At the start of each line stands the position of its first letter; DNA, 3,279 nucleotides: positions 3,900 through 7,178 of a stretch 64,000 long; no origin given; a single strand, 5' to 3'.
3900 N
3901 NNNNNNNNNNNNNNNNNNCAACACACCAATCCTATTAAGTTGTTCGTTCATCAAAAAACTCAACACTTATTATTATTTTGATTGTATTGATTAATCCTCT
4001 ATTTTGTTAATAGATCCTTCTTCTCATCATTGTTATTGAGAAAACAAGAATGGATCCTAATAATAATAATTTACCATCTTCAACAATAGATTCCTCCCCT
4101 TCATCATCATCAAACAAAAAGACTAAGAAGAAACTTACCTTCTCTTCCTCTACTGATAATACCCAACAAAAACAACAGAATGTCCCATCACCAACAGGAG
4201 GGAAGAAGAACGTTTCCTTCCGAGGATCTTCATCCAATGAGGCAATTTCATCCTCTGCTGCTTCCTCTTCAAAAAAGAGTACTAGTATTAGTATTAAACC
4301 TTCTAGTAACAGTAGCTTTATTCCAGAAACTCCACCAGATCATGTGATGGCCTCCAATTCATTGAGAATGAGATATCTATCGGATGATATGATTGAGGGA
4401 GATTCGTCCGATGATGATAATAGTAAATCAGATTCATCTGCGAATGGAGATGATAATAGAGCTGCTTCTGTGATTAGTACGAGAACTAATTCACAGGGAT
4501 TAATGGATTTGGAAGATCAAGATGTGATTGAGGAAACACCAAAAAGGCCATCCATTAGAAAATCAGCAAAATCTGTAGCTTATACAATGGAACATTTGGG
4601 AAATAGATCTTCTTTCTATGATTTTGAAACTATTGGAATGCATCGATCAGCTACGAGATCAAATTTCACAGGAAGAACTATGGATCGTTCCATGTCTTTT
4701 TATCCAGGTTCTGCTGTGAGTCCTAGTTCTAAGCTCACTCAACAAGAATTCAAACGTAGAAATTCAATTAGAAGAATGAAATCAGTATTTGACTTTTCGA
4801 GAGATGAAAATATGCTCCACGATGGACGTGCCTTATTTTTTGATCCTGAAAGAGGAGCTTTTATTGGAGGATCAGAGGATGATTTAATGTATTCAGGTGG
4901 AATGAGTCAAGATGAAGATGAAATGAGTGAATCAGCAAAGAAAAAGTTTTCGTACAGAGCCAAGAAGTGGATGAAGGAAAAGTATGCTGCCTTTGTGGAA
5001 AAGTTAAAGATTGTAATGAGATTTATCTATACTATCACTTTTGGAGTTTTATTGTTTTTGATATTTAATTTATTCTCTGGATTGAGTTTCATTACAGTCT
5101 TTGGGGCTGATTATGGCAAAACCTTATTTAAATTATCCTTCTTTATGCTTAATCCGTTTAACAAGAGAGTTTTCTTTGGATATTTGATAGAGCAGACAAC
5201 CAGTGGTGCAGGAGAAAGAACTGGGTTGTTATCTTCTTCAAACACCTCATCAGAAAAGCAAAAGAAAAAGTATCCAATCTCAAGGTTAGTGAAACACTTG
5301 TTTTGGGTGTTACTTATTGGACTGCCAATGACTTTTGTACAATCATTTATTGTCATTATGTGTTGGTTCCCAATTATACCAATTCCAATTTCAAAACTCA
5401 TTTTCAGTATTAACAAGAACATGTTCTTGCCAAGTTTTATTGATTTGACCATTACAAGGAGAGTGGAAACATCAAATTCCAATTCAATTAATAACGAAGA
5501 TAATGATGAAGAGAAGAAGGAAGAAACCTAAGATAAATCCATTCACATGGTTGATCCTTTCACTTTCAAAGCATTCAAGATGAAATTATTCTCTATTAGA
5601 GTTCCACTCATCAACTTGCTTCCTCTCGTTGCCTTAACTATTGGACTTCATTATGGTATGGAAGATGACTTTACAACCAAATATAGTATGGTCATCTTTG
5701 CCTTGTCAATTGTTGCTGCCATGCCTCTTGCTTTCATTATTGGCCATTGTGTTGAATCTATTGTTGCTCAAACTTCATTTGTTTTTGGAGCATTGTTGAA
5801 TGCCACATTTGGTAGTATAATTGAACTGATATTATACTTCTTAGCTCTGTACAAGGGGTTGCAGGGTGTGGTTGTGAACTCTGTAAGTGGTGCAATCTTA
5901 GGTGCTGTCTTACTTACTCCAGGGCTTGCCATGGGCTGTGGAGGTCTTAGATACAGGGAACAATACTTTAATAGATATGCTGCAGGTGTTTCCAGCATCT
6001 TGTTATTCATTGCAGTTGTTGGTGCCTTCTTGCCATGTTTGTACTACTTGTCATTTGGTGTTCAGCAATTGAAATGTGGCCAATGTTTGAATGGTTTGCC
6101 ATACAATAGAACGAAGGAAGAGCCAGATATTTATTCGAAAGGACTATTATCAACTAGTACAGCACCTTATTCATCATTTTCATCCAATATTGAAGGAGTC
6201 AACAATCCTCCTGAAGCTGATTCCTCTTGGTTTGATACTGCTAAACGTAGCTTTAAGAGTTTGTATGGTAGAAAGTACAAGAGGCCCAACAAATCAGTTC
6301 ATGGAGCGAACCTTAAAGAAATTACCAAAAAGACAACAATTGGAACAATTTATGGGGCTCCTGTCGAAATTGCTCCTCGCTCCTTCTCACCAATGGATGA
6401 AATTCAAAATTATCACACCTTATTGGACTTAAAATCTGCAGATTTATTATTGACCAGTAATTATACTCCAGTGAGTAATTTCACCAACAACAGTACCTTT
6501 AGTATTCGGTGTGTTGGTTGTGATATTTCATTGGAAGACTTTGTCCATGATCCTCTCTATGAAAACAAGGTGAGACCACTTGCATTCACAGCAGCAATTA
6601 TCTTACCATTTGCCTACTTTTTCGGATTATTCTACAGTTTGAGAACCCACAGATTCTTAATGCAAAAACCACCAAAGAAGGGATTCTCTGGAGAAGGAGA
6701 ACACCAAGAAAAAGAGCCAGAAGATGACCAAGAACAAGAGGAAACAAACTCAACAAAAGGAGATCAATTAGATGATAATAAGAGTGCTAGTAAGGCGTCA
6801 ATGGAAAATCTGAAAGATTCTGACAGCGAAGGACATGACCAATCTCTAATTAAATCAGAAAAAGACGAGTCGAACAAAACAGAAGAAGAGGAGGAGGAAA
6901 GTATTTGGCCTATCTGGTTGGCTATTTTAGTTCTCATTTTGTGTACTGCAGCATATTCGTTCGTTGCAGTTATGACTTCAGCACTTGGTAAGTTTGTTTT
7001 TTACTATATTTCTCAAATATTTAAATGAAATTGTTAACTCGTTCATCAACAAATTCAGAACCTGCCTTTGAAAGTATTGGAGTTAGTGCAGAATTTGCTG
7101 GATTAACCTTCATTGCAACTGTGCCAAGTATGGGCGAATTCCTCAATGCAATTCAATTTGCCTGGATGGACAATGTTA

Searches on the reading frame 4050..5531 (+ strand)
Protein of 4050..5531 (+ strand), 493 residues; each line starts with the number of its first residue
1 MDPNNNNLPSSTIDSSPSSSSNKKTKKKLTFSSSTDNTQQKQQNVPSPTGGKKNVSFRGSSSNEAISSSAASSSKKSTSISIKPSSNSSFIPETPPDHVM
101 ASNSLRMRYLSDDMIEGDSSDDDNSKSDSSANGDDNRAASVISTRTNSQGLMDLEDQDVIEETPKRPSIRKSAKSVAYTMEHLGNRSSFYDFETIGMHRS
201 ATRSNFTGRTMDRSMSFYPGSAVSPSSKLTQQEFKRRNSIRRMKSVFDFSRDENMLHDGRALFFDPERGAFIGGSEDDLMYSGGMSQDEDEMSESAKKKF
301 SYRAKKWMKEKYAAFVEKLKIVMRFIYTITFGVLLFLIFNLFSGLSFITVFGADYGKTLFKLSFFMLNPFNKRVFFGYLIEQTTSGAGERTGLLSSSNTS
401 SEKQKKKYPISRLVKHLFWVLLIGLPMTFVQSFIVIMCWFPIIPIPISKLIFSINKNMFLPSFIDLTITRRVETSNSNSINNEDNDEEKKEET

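Call 32: search_protein_families(library=pfam, proteins=[window:4050-5531:+], max_evalue=0.001)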
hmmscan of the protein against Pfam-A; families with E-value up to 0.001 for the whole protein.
window:4050-5531:+ (493 aa): 1 family
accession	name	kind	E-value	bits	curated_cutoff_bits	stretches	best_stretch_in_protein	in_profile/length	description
PF03733.18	YccF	-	6.2e-12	46.4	27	1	325-372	4-51/51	Inner membrane component domain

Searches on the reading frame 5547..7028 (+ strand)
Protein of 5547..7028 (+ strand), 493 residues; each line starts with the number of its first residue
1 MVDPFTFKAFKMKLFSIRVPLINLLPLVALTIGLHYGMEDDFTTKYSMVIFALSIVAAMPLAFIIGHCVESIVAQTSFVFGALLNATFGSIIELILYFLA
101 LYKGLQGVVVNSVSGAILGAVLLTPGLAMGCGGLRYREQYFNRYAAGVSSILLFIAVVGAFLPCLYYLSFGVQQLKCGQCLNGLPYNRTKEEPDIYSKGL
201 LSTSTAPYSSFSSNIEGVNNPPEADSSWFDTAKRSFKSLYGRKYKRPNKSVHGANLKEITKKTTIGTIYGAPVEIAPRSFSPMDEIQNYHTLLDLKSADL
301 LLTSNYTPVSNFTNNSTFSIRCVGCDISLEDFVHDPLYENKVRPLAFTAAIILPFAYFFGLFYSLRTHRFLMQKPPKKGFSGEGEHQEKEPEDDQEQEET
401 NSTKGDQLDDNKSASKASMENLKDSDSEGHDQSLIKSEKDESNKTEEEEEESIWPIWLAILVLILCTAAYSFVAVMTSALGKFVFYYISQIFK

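Call 32: search_protein_families(library=pfam, proteins=[window:5547-7028:+], max_evalue=0.001)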
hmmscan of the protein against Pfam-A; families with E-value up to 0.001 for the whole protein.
window:5547-7028:+ (493 aa): 1 family
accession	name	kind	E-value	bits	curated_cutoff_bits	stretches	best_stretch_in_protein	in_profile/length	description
PF01699.29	Na_Ca_ex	-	3.5e-09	37.2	24.9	1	47-160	2-119/151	Sodium/calcium exchanger protein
